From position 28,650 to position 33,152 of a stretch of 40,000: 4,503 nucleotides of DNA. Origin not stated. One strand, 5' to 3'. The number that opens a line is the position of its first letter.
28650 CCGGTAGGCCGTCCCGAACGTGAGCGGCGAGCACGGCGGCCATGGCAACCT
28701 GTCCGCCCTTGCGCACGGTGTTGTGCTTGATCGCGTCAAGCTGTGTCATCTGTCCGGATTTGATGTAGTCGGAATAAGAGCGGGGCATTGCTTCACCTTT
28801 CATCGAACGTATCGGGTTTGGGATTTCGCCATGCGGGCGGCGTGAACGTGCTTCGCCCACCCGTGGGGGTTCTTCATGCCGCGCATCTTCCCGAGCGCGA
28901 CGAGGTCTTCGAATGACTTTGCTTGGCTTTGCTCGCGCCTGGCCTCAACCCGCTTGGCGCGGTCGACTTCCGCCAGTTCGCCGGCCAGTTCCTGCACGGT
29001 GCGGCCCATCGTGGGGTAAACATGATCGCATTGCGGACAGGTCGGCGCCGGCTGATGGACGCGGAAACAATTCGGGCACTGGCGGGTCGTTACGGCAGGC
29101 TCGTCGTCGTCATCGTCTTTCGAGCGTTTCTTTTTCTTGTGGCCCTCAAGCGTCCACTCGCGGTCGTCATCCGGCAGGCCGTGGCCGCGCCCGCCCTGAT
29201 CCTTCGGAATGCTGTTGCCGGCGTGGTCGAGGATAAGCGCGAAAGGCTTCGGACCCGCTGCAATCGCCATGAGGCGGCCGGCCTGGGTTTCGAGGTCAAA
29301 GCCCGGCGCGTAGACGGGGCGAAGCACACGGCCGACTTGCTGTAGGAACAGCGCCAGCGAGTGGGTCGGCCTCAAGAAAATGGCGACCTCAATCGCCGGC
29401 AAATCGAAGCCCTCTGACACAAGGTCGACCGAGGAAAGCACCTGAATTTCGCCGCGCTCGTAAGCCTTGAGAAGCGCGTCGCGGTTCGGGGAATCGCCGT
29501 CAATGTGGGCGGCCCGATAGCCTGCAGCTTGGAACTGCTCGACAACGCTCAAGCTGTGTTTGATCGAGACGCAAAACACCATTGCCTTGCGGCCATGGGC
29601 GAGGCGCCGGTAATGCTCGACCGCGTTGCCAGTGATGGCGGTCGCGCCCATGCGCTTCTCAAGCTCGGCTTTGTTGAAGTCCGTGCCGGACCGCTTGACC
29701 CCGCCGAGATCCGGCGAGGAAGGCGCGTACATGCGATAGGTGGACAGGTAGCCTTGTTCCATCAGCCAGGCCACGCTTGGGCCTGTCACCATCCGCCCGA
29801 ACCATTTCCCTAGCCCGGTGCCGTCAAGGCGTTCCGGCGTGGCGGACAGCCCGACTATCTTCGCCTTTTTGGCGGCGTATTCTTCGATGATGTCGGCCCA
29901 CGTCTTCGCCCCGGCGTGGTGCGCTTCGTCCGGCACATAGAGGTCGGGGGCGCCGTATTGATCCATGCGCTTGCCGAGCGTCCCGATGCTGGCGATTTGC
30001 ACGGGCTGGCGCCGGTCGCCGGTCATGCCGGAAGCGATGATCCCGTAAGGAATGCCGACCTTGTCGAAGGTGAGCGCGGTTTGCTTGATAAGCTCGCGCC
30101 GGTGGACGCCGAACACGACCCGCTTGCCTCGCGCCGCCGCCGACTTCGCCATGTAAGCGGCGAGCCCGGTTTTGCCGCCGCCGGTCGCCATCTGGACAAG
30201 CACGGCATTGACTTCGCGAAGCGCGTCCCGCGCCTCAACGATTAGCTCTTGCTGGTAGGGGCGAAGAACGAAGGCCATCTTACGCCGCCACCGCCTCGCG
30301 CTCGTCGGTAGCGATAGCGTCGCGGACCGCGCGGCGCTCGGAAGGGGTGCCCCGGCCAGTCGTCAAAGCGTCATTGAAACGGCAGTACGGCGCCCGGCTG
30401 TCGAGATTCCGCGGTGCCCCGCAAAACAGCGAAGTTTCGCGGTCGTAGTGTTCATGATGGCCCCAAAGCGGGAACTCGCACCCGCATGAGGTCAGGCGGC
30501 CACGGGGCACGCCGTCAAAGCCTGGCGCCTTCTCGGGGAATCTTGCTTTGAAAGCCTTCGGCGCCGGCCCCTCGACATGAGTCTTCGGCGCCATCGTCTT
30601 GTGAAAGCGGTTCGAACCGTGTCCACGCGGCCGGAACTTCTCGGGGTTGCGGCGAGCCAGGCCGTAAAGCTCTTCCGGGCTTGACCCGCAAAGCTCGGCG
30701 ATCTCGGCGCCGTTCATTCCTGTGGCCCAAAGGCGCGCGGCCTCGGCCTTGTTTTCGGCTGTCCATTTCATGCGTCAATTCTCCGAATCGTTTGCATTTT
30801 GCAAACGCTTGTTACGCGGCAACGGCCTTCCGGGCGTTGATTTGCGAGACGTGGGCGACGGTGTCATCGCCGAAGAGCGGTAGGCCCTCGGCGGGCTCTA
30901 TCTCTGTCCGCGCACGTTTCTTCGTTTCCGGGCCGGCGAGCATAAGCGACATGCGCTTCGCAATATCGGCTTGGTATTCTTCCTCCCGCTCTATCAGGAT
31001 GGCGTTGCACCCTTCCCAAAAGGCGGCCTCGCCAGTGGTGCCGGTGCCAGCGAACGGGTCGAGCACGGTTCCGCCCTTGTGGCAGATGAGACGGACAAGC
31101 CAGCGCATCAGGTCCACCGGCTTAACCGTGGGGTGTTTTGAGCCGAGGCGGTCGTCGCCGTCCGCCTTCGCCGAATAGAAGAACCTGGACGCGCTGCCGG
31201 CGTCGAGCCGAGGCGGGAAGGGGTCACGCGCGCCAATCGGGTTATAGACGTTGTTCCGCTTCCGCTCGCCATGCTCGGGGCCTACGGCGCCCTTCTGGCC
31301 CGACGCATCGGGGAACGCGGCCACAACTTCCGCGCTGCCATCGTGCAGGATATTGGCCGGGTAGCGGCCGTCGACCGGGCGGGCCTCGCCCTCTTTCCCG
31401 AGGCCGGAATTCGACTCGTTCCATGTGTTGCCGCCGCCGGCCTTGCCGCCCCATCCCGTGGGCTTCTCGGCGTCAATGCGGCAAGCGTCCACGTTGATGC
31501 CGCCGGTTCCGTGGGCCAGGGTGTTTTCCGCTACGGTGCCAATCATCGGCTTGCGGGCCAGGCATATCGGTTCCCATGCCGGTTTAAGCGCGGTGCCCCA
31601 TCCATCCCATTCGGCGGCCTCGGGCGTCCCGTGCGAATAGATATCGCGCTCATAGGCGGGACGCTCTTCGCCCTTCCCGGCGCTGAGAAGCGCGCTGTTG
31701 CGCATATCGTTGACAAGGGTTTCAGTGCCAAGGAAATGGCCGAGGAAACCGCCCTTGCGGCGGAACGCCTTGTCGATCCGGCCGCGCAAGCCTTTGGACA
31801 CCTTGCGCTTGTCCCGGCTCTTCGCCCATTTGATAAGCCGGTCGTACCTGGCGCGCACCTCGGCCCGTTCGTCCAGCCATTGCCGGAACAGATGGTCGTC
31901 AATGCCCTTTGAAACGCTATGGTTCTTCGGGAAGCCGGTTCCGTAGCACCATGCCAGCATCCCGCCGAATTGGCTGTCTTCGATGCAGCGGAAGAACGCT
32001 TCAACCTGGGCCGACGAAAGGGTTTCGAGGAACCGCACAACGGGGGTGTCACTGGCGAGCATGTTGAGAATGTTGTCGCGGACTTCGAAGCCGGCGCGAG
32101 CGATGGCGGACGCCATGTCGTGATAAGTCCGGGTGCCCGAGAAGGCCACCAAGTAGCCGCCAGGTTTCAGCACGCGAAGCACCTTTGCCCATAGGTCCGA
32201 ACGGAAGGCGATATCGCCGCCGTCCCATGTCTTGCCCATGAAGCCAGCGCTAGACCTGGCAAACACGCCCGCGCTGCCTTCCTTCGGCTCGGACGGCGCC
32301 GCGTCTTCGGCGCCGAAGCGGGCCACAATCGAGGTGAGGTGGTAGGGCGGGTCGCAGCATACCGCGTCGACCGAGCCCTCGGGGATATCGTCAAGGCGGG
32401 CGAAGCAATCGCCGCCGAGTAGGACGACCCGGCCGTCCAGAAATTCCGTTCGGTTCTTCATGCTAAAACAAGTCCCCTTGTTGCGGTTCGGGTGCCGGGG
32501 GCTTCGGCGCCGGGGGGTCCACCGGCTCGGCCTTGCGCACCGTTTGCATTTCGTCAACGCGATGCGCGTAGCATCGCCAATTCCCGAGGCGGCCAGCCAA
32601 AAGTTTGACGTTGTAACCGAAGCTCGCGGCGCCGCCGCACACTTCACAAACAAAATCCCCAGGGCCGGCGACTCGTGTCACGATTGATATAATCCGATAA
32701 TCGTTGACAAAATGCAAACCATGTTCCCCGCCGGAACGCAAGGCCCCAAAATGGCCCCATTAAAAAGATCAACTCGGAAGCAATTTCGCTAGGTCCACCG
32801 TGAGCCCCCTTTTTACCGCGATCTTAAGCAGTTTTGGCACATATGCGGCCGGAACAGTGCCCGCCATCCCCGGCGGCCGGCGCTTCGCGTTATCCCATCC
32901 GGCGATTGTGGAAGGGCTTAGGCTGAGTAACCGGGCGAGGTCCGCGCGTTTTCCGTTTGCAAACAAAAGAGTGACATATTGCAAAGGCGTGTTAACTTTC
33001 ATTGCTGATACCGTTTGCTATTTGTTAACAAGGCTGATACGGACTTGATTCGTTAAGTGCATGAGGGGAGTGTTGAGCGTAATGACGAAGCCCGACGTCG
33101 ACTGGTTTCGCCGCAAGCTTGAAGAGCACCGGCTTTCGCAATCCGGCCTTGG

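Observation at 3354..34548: Phage-specific 17-bp motif family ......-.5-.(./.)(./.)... at 15 or more sites, mostly at operon starts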

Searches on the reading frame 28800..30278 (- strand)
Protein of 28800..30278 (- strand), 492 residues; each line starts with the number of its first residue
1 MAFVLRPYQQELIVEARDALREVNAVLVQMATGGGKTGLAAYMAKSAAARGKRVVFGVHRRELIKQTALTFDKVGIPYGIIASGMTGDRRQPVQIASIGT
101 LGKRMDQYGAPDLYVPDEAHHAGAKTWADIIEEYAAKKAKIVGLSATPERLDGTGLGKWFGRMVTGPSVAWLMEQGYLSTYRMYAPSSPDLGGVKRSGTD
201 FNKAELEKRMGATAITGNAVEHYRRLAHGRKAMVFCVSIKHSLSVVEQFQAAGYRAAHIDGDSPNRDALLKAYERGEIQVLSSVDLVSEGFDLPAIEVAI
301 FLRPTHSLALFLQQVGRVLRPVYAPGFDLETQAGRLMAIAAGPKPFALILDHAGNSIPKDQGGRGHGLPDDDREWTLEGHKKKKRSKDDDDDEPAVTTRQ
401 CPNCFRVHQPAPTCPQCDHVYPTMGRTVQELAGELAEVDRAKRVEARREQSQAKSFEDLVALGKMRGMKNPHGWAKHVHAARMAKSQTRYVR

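Call 12: search_protein_families(library=pfam, proteins=[window:28800-30278:-], max_evalue=0.01)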
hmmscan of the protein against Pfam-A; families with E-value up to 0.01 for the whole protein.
window:28800-30278:- (492 aa): 4 families
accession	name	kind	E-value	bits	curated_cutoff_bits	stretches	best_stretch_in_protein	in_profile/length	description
PF04851.21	ResIII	-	8.2e-24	84.8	22.5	1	4-150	3-164/164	Type III restriction enzyme, res subunit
PF00271.37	Helicase_C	-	2.3e-15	57.2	23.5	1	226-320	12-108/110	Helicase conserved C-terminal domain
PF00270.35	DEAD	-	1e-11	45.3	26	1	7-149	2-161/167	DEAD/DEAH box helicase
PF13604.12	AAA_30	-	0.00076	19.7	27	1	25-163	20-140/191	AAA domain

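Call 84: find_related_loci(query=A6, collection=viral_contigs, flank=10000)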
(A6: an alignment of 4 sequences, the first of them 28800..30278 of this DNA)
Query A6 (492 aa) in viral_contigs; peptide patterns used: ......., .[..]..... (x = any residue, [..] = any of these).
70 stretches matched a pattern; 14 encode a relative of the query (tblastn E <= 1e-3); 14 distinct loci.
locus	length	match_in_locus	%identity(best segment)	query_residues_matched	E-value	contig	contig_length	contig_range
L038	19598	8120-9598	91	1-492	0e+0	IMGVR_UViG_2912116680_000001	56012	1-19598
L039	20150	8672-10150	90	1-492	0e+0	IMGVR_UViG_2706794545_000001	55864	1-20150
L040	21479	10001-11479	74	1-492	0e+0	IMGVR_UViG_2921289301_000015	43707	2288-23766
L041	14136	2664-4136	72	3-492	0e+0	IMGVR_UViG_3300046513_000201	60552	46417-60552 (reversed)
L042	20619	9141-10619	91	1-492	0e+0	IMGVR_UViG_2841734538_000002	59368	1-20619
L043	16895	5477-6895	67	1-492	0e+0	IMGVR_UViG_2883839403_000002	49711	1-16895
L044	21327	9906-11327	66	1-492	0e+0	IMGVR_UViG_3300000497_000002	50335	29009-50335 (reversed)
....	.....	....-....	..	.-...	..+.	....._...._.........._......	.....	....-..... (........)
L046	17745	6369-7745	48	1-489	6e-145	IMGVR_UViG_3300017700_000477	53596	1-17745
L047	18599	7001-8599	66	1-492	0e+0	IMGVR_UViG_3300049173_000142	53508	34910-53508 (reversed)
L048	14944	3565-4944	51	1-488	6e-144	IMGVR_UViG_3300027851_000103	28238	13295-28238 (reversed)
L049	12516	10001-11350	47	1-479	6e-132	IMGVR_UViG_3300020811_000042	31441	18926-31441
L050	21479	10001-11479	73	1-492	0e+0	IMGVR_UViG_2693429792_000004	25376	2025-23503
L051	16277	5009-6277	30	5-459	9e-46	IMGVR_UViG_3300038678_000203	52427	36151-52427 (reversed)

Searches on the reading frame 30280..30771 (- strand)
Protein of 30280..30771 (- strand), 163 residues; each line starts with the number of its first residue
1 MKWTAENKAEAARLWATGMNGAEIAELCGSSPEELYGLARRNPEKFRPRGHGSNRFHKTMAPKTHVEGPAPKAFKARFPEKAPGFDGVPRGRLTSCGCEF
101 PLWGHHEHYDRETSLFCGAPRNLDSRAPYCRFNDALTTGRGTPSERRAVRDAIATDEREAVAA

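Call 12: search_protein_families(library=pfam, proteins=[window:30280-30771:-], max_evalue=0.01)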
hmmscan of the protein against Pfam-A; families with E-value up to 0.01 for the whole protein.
window:30280-30771:- (163 aa): 1 family
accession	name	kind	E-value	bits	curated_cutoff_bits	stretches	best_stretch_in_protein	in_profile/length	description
PF07750.17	GcrA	-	0.0049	17.7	26.9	0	1-137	1-144/155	GcrA cell cycle regulator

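Call 22: find_related_loci(query=window:30280-30771:-, collection=viral_contigs, flank=10000)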
Query window:30280-30771:- (163 aa) in viral_contigs; peptide patterns used: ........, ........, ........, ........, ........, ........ (x = any residue, [..] = any of these).
18 stretches matched a pattern; 4 encode a relative of the query (tblastn E <= 1e-3); 4 distinct loci.
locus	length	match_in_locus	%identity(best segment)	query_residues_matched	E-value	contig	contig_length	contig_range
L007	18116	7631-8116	75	1-163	4e-80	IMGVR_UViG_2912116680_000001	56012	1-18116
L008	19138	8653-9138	72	1-163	6e-75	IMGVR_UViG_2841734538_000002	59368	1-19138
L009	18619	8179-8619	60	1-147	1e-52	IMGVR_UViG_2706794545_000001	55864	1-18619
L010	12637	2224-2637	45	10-149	2e-29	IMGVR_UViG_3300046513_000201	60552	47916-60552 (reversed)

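Call 51: find_related_loci(query=A3, collection=viral_contigs, flank=10000)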
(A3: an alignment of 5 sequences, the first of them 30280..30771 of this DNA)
Query A3 (163 aa) in viral_contigs; peptide patterns used: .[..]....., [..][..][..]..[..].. (x = any residue, [..] = any of these).
43 stretches matched a pattern; 6 encode a relative of the query (tblastn E <= 1e-3); 6 distinct loci.
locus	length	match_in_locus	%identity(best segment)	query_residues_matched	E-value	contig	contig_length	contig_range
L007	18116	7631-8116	75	1-163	6e-80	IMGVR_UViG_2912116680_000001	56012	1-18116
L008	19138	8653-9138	72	1-163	1e-74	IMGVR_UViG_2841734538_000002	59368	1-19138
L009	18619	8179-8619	60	1-147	2e-52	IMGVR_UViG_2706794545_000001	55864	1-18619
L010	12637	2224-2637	45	10-149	2e-29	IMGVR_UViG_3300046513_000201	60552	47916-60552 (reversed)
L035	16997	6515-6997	36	3-163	4e-27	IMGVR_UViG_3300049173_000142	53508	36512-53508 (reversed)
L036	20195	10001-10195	36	3-68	1e-6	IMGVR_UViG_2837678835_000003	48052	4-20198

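Call 55: search_protein_families(library=phrogs, proteins=[window:30280-30771:-], max_evalue=0.001)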
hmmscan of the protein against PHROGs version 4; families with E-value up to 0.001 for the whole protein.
window:30280-30771:- (163 aa): 1 family
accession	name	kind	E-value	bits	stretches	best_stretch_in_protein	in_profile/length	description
phrog_16311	-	unknown function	2.9e-05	25.3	1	2-131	4-137/151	-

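Call 66: search_protein_families(library=ncbifam, proteins=[window:30280-30771:-], max_evalue=0.01)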
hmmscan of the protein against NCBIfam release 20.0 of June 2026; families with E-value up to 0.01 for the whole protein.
window:30280-30771:- (163 aa): 0 families

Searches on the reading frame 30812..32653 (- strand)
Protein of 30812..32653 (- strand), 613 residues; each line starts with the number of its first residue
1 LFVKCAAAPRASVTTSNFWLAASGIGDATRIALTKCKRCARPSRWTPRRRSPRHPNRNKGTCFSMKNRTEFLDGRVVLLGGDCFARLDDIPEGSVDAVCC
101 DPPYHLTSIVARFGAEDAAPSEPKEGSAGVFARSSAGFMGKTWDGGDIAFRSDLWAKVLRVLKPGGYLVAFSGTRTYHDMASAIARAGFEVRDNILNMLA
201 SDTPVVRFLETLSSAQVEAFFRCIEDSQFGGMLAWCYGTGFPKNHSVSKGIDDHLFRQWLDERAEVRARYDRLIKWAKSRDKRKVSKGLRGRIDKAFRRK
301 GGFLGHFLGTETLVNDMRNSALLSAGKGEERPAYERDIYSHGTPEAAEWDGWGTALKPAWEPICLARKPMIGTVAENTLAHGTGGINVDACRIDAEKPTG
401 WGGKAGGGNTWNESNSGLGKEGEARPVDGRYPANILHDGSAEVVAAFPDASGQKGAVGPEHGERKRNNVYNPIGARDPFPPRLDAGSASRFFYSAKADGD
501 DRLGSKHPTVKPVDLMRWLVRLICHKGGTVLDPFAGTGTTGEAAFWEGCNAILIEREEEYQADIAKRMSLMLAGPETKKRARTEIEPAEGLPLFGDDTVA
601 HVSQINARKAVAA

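Call 12: search_protein_families(library=pfam, proteins=[window:30812-32653:-], max_evalue=0.01)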
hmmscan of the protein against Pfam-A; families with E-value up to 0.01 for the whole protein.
window:30812-32653:- (613 aa): 4 families
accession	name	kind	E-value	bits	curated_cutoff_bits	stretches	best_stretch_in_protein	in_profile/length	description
PF01555.25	N6_N4_Mtase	-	1.3e-21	78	26.7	1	469-564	143-219/221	DNA methylase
PF01170.24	UPF0020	-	0.0034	17.5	22.3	0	526-606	28-95/197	RMKL-like, methyltransferase domain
PF02086.21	MethyltransfD12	-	0.0041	17.3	22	0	514-544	7-38/253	D12 class N6 adenine-specific DNA methyltransferase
PF03602.21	Cons_hypoth95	-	0.0088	16.2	24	0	526-574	41-90/182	Conserved hypothetical protein 95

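Call 66: search_protein_families(library=ncbifam, proteins=[window:30812-32461:-], max_evalue=0.01)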
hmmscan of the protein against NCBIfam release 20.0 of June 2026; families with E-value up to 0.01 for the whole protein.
window:30812-32461:- (549 aa): 4 families
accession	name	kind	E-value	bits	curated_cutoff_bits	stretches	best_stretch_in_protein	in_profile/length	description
NF050803.1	DnaMtaseCcrMCaul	equivalog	2.8e-15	56.1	830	2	441-508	184-251/350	adenine-specific DNA-methyltransferase CcrM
NF008572.0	PRK11524.1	equivalog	8.1e-14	51.4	292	1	442-498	194-250/294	adenine-specific DNA-methyltransferase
NF010253.0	PRK13699.1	subfamily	1.3e-12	47.9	244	1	442-507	143-208/226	DNA methyltransferase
TIGR01177.1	TIGR01177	hypoth_equivalog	0.00084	18.7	316.55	0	453-475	172-195/330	TIGR01177 family methyltransferase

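Call 67: search_solved_structures(query=window:30812-32461:-, max_evalue=0.001)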
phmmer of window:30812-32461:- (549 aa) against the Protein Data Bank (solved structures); distinct sequences matched with E-value up to 0.001: 8.
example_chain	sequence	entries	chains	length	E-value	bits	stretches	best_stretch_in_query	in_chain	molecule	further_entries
6pbd_A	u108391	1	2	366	9.8e-12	47.5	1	441-506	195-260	Modification methylase CcrMI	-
1eg2_A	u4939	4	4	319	1.6e-11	46.8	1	432-508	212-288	MODIFICATION METHYLASE RSRI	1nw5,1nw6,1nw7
1nw8_A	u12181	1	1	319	1.6e-11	46.7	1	432-508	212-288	MODIFICATION METHYLASE RSRI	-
8urk_A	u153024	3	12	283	1e-08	37.5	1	442-509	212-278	Methyltransferase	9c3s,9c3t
2zie_A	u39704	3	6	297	1.7e-08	36.8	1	418-502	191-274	Putative modification methylase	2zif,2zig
5hek_A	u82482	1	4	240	2.1e-08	36.5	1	441-508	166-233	Adenine specific DNA methyltransferase (DpnA)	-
9c3u_A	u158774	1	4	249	2.9e-08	36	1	442-504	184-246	Methyltransferase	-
5hfj_A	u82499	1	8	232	7.8e-08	34.6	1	441-506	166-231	Adenine specific DNA methyltransferase (DpnA)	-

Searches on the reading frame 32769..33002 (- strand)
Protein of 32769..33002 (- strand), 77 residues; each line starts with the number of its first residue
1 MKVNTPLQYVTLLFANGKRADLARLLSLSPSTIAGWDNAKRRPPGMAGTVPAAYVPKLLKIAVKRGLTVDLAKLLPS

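Call 12: search_protein_families(library=pfam, proteins=[window:32769-33002:-], max_evalue=0.01)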
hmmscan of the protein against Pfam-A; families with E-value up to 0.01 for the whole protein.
window:32769-33002:- (77 aa): 0 families

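Call 55: search_protein_families(library=phrogs, proteins=[window:32769-33002:-], max_evalue=0.001)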
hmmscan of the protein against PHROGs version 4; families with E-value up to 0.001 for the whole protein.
window:32769-33002:- (77 aa): 1 family
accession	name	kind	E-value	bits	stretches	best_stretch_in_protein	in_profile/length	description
phrog_2104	-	unknown function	0.00023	22.3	0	19-70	55-98/103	-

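Call 66: search_protein_families(library=ncbifam, proteins=[window:32769-33002:-], max_evalue=0.01)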
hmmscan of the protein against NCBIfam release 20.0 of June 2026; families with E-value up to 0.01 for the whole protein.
window:32769-33002:- (77 aa): 1 family
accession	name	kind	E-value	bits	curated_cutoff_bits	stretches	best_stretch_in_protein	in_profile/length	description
NF046037.1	carphisopro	domain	5.6e-06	26.5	38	1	21-70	13-54/54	carph-isopro domain-containing protein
